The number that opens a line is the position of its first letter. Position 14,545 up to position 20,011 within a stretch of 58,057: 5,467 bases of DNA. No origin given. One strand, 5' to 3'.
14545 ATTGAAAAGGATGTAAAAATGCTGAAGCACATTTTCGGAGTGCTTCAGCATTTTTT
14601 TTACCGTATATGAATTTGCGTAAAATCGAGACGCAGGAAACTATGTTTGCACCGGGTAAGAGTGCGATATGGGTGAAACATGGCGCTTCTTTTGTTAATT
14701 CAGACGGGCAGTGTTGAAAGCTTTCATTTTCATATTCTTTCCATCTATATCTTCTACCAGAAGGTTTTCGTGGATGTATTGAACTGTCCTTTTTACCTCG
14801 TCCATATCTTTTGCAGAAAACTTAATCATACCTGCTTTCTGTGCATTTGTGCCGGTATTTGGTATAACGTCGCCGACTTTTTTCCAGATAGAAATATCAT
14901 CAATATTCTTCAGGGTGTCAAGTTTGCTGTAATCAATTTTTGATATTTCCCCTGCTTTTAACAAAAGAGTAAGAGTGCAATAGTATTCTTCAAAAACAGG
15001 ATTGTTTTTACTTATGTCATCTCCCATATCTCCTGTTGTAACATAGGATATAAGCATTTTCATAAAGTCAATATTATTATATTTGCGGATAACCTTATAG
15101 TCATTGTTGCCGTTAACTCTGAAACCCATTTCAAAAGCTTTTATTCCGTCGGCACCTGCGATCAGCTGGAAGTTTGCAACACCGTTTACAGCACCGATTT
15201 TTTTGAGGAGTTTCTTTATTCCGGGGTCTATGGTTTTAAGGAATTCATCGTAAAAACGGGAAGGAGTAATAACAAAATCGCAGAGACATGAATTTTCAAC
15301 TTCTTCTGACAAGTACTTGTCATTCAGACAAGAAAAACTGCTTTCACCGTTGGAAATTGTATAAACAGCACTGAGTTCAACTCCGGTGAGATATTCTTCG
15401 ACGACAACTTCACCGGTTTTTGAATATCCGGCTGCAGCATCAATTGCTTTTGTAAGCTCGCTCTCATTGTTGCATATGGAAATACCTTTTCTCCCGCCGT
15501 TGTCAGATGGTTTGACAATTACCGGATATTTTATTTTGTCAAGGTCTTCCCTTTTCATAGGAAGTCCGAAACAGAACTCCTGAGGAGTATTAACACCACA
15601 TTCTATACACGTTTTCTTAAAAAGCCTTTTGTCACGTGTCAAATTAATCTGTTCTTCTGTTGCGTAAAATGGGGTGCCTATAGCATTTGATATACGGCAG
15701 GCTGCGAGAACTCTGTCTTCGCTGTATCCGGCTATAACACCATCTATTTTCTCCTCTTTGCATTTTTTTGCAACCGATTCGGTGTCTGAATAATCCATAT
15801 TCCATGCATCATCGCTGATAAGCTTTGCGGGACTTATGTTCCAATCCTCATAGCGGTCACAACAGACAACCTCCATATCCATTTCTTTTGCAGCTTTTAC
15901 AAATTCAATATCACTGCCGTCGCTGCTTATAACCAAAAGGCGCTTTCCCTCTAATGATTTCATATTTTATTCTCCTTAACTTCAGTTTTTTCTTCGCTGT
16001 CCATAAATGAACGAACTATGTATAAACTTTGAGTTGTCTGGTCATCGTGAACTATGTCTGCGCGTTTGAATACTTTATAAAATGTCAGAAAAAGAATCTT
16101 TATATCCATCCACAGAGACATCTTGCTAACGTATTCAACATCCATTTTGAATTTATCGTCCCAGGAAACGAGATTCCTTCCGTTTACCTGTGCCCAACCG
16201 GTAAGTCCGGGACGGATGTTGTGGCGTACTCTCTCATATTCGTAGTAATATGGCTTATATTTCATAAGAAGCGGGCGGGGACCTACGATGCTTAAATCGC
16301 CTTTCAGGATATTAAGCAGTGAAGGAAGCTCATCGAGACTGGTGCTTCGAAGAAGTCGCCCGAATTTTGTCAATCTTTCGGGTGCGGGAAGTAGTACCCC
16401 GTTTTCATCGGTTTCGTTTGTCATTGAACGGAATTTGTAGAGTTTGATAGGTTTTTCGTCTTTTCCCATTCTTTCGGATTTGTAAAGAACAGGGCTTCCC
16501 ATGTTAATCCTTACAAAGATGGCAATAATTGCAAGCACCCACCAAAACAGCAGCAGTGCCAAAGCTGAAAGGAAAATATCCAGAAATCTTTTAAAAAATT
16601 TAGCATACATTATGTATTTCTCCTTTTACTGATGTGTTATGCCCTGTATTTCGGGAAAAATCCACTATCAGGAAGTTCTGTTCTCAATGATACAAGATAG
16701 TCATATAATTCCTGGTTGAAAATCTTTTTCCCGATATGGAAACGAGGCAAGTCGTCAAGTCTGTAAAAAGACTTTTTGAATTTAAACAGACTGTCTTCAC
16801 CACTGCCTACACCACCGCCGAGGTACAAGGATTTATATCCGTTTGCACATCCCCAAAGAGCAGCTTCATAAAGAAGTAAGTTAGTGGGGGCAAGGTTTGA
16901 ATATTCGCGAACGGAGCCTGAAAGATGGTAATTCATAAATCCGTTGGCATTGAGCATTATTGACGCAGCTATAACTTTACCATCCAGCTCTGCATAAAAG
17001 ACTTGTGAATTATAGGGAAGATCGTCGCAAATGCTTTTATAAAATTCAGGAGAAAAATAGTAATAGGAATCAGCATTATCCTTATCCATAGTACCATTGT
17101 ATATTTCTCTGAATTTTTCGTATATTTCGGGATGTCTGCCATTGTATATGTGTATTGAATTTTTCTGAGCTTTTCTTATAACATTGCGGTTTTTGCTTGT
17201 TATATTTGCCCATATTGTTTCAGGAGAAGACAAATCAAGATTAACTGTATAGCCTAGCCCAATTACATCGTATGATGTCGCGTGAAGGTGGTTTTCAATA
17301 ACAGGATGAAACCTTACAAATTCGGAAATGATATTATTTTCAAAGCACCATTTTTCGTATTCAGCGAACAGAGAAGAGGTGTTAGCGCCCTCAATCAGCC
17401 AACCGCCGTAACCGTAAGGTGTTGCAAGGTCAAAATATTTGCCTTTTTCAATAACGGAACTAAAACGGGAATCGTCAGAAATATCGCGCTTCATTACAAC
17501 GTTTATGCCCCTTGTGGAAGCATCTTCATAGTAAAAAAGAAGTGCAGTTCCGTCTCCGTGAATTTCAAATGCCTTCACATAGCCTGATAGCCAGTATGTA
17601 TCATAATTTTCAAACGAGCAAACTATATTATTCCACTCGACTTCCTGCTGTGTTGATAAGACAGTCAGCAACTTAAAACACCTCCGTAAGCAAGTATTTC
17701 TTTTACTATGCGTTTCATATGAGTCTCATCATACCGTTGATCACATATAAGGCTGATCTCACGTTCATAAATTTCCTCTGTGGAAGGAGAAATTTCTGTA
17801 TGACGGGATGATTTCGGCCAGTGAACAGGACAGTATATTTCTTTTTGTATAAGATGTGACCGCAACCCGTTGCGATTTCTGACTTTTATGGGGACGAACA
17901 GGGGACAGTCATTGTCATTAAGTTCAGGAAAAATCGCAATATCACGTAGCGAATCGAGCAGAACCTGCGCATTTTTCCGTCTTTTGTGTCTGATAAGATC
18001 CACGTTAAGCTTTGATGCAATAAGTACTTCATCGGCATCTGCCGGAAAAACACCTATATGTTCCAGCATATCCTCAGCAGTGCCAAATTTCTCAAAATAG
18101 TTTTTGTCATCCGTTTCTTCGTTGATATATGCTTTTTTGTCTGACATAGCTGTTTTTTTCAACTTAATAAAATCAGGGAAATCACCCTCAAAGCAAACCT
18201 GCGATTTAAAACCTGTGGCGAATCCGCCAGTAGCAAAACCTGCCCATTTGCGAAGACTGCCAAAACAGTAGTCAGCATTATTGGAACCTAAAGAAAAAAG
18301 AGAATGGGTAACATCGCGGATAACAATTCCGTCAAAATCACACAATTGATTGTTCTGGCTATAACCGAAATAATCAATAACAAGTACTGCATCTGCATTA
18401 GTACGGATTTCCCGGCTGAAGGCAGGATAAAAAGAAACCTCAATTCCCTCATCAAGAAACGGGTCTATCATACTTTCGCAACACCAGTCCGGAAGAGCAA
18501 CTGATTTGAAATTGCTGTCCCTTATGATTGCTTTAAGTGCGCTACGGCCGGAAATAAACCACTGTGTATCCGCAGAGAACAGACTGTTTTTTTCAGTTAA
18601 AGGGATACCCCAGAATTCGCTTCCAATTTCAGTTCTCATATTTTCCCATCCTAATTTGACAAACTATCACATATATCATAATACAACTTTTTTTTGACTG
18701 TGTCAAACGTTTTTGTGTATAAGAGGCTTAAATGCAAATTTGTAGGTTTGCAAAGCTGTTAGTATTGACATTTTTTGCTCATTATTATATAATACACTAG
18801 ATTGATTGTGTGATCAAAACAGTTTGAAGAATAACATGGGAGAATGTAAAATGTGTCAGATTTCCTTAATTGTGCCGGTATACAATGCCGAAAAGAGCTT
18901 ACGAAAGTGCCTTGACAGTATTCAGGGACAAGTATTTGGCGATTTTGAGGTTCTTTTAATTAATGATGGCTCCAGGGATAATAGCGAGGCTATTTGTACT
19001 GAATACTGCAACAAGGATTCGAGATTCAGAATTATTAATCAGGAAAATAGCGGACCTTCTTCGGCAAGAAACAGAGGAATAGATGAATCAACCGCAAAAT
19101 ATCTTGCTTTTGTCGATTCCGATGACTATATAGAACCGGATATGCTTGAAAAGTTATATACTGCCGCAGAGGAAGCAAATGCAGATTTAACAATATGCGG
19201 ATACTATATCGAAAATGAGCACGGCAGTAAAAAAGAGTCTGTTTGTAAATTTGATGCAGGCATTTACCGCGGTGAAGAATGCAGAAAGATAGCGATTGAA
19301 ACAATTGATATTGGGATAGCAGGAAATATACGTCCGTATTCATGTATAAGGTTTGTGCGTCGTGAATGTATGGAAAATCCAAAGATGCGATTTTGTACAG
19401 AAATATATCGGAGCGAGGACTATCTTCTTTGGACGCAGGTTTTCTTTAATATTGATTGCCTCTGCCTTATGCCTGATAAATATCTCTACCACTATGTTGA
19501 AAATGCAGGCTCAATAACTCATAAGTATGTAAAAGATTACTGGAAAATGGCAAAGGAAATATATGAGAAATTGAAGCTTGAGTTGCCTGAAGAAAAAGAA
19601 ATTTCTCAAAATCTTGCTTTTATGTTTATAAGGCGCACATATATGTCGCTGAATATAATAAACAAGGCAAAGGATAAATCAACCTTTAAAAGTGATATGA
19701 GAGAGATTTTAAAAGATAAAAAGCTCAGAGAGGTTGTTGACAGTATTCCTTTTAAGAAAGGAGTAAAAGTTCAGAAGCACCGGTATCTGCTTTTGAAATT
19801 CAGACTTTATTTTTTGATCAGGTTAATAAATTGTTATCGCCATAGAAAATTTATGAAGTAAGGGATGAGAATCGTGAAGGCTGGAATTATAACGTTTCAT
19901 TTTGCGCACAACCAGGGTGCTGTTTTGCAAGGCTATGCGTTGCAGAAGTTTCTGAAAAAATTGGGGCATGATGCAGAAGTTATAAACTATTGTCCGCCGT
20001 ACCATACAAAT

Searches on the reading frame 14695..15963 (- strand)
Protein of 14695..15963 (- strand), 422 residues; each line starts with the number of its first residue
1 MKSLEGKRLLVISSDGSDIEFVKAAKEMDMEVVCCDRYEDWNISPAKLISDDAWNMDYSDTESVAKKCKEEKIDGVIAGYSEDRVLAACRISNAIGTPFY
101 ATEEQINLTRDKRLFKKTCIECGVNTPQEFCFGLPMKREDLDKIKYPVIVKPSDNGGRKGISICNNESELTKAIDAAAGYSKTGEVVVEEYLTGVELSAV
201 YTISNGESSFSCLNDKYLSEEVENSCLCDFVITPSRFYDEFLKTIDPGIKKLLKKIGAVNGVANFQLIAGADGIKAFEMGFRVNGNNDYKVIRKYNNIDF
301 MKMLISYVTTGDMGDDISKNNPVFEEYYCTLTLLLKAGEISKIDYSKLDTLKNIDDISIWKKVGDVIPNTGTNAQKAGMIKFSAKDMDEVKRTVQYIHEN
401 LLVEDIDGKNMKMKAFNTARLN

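Call 9: search_protein_families(library=pfam, proteins=[window:14695-15963:-])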
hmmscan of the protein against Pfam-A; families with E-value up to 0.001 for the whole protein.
window:14695-15963:- (422 aa): 5 families
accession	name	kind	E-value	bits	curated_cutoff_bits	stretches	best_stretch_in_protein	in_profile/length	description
PF07478.18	Dala_Dala_lig_C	-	3e-10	40.4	24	1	141-198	32-87/204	D-ala D-ala ligase C-terminus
PF13535.11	ATP-grasp_4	-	4.3e-08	33.4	27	1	144-273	1-141/160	ATP-grasp domain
PF02786.22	CPSase_L_D2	-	6.9e-08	32.7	19.8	1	111-195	1-92/211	Carbamoyl-phosphate synthase L chain, ATP binding domain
PF02655.19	ATP-grasp_3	-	2e-07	31.7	23.2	1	110-228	2-105/160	ATP-grasp domain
PF01071.24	GARS_A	-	2.4e-07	31.2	27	1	111-209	2-105/194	Phosphoribosylglycinamide synthetase, ATP-grasp (A) domain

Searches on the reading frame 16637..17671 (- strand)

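Call 9: search_protein_families(library=pfam, proteins=[window:16637-17671:-])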
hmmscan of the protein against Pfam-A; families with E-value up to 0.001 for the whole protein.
window:16637-17671:- (344 aa): 3 families
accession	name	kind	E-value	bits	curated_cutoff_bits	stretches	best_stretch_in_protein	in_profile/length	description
PF02388.22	FemAB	-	1.2e-11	44.6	24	1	139-230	150-239/406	FemAB family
PF13480.13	Acetyltransf_6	-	2.3e-10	41.2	22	1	181-287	32-137/143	Acetyltransferase (GNAT) domain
PF04339.18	FemAB_like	-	2.9e-06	27.1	27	1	144-327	166-348/369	Peptidogalycan biosysnthesis/recognition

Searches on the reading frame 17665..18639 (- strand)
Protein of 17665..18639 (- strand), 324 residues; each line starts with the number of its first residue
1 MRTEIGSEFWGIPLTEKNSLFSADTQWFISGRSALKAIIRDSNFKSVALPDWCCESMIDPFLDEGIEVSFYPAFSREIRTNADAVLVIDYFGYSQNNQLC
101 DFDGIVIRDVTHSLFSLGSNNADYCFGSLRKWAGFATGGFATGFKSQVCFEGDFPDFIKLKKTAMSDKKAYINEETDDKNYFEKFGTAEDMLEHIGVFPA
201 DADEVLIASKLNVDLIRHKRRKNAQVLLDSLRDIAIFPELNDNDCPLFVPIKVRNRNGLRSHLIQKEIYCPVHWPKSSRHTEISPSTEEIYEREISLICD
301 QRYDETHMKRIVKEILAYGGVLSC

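Call 9: search_protein_families(library=pfam, proteins=[window:17665-18639:-])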
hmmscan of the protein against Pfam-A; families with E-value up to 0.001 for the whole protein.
window:17665-18639:- (324 aa): 0 families

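Call 63: search_protein_families(library=pfam, proteins=[window:17665-18639:-], max_evalue=0.05)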
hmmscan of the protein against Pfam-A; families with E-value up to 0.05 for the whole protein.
window:17665-18639:- (324 aa): 1 family
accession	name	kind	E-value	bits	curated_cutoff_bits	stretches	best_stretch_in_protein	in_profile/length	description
PF01041.23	DegT_DnrJ_EryC1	-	0.019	14.7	19.8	1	213-315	237-359/360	DegT/DnrJ/EryC1/StrS aminotransferase family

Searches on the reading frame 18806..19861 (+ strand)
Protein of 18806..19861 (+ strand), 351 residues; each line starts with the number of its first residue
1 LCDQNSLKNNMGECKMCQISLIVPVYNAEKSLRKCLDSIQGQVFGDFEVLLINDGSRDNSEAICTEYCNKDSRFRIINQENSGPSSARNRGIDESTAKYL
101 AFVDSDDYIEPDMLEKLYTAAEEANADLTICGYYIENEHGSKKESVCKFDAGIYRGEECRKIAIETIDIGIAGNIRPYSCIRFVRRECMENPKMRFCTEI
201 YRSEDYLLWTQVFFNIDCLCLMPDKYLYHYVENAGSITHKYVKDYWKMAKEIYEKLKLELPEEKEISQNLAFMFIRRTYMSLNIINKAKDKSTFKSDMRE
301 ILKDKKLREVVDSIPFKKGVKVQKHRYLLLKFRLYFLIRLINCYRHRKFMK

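Call 9: search_protein_families(library=pfam, proteins=[window:18806-19861:+])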
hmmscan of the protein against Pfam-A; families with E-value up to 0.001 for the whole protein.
window:18806-19861:+ (351 aa): 3 families
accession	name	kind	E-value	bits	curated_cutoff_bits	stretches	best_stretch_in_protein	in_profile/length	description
PF00535.33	Glycos_transf_2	-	1.2e-37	129.9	23.3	1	20-145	1-127/168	Glycosyl transferase family 2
PF10111.15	Glyco_tranf_2_2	-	1e-12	48.6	27.3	1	20-120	1-105/276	Glycosyltransferase like family 2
PF13641.12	Glyco_tranf_2_3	-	2.3e-09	38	27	1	19-124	3-114/230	Glycosyltransferase like family 2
